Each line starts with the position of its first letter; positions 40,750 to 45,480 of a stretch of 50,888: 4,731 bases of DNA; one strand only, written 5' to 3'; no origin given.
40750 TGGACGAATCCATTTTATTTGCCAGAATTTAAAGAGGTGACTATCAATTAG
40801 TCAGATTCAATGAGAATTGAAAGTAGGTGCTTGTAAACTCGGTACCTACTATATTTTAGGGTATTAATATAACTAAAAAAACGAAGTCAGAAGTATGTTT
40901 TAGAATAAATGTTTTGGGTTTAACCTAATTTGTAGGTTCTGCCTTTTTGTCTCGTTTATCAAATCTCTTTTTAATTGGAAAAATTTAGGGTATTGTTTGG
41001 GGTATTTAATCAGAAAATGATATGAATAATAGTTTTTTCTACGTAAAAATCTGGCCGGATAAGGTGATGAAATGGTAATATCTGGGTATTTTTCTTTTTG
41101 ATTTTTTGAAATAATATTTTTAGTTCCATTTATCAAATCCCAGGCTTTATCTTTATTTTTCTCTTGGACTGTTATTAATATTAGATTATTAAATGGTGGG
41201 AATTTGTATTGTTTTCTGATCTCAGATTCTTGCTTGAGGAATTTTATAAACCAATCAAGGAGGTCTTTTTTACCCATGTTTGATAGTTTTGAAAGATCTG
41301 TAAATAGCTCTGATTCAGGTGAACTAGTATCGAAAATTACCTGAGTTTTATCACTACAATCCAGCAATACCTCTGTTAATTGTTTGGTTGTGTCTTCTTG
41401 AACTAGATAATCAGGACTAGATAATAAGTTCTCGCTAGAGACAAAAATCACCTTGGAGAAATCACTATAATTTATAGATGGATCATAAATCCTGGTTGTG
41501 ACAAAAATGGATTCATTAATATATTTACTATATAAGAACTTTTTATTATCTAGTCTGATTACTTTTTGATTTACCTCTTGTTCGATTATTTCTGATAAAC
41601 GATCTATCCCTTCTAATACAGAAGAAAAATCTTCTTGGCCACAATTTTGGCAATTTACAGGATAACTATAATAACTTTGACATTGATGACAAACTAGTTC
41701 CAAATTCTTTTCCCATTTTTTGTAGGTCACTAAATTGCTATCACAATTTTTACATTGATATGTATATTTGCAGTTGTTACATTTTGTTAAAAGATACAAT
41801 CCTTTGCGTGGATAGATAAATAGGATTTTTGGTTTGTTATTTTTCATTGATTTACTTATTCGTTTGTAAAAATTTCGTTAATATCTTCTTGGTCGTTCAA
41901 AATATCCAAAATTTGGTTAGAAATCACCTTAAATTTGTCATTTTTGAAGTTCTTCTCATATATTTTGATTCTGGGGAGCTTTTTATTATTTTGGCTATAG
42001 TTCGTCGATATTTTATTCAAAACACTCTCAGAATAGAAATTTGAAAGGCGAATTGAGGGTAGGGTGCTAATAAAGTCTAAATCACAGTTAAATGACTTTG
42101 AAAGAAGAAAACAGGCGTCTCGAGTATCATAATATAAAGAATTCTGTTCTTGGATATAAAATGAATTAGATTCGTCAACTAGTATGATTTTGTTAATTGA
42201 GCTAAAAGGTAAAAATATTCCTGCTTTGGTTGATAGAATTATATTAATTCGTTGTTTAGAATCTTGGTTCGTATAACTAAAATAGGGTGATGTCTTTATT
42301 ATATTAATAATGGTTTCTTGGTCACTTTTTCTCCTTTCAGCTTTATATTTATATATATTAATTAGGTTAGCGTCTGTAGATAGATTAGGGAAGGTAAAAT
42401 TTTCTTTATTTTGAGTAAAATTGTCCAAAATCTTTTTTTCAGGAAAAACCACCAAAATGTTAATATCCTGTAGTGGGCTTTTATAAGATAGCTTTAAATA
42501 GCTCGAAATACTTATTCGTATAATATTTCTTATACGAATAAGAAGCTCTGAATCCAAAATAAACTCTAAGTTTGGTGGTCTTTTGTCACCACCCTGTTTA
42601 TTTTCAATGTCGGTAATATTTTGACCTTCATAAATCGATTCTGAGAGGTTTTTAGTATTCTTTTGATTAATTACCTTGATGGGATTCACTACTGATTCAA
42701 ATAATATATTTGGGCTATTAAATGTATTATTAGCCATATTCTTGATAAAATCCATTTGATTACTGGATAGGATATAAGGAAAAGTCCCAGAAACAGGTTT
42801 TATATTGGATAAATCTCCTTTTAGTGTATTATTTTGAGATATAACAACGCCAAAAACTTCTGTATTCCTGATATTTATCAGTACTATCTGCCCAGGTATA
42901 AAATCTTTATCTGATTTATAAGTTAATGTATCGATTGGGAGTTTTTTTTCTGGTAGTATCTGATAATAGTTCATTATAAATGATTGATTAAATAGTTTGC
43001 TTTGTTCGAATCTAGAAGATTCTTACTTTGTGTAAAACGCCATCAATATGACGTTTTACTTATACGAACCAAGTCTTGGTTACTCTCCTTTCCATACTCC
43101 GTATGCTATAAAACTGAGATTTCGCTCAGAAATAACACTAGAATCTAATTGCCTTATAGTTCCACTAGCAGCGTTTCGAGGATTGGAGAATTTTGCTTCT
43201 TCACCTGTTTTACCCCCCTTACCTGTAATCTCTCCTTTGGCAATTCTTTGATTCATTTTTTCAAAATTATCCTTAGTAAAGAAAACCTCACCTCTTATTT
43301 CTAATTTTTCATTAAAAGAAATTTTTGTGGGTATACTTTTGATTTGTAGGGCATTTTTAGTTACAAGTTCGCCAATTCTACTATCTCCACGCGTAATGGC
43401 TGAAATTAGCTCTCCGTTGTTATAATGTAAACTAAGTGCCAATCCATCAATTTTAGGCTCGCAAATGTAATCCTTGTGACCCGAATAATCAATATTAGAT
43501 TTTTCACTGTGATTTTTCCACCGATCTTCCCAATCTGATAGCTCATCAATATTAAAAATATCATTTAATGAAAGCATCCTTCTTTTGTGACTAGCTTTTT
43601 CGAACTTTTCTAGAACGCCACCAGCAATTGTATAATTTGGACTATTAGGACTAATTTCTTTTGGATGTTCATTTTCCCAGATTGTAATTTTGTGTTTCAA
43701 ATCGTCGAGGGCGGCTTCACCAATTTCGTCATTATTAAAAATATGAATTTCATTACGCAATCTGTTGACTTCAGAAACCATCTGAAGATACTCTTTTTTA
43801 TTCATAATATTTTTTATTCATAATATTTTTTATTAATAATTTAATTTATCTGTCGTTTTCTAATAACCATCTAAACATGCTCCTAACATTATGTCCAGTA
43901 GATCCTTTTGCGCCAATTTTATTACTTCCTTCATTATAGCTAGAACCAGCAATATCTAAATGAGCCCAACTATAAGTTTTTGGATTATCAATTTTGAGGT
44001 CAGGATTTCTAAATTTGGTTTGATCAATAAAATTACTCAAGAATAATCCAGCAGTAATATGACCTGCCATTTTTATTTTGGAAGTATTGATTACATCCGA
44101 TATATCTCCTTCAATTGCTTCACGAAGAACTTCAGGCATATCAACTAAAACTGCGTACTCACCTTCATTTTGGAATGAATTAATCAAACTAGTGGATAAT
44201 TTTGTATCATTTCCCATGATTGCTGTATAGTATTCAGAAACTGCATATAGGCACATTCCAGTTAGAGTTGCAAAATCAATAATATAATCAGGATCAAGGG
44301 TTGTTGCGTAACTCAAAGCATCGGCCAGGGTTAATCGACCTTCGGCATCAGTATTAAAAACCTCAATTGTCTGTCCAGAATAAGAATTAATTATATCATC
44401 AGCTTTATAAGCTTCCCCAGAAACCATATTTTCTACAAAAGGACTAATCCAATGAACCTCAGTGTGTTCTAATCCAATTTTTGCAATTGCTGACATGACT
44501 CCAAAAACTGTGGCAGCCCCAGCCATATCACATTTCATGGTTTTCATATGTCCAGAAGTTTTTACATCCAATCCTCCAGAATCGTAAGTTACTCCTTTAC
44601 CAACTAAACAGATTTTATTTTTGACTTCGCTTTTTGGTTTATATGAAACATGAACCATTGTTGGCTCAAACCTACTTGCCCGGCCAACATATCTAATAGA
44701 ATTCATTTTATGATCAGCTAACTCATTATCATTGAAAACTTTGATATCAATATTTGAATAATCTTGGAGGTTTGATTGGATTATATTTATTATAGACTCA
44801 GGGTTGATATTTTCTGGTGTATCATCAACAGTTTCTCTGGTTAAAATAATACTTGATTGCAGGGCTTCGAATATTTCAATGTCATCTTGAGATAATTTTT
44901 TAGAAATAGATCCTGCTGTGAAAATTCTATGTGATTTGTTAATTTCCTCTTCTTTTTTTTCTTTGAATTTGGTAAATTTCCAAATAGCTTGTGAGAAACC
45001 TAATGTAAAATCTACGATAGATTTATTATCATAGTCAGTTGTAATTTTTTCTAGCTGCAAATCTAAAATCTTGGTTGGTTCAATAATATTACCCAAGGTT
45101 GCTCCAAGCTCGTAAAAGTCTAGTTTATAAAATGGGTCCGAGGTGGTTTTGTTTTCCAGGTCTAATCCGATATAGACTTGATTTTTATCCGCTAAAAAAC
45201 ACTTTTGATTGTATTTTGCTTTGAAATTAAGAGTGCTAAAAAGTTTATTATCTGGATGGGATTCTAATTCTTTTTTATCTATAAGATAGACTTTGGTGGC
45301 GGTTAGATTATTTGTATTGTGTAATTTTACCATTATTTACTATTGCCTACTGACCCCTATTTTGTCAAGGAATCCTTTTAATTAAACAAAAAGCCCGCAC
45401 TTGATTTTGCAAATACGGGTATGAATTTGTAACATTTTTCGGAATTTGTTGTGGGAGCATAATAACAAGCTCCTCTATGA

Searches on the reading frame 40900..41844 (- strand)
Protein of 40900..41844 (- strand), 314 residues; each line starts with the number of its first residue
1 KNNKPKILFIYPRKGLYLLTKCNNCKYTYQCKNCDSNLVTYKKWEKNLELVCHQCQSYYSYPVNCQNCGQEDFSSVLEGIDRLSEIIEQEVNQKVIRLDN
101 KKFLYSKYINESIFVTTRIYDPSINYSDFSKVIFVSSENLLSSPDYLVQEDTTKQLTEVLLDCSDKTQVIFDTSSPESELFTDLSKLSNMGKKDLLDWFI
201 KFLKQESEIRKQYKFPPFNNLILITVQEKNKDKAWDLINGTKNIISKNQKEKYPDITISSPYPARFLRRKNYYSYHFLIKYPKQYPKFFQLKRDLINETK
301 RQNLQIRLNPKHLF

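Call 14: search_protein_families(library=pfam, proteins=[window:40900-41844:-], max_evalue=0.001)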
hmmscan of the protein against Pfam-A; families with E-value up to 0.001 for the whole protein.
window:40900-41844:- (314 aa): 1 family
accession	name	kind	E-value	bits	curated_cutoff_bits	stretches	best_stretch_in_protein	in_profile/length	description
PF18074.6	PriA_C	-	5.2e-11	43.6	26.9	1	217-303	1-84/95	Primosomal protein N C-terminal domain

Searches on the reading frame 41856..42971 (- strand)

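Call 14: search_protein_families(library=pfam, proteins=[window:41856-42971:-], max_evalue=0.001)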
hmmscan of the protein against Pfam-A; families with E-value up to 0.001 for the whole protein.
window:41856-42971:- (371 aa): 1 family
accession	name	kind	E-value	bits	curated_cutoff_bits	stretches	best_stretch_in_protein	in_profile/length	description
PF17764.6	PriA_3primeBD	-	7.2e-05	23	22.7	1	15-90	11-90/96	3'DNA-binding domain (3'BD)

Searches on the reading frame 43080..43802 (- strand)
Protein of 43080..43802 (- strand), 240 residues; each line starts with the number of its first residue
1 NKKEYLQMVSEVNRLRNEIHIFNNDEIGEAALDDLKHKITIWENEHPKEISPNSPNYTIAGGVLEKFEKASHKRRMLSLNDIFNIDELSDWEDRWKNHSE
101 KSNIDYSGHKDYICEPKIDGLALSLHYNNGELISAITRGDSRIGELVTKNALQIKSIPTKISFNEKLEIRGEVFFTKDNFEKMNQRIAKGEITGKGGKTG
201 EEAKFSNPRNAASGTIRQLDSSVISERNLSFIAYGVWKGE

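Call 14: search_protein_families(library=pfam, proteins=[window:43080-43802:-], max_evalue=0.001)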
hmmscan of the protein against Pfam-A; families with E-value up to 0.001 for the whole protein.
window:43080-43802:- (240 aa): 1 family
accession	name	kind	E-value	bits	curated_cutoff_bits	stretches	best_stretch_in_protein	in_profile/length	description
PF01653.23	DNA_ligase_aden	-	1.4e-51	175.9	27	1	66-237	3-162/253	NAD-dependent DNA ligase adenylation domain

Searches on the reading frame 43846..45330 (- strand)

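Call 38: search_protein_families(library=pfam, proteins=[window:43846-45330:-], max_evalue=0.001)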
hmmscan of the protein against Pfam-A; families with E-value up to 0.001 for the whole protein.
window:43846-45330:- (494 aa): 1 family
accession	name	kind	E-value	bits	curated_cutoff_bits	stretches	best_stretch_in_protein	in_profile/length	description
PF00883.26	Peptidase_M17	-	4.9e-97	325.4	25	1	163-485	2-309/310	Cytosol aminopeptidase family, catalytic domain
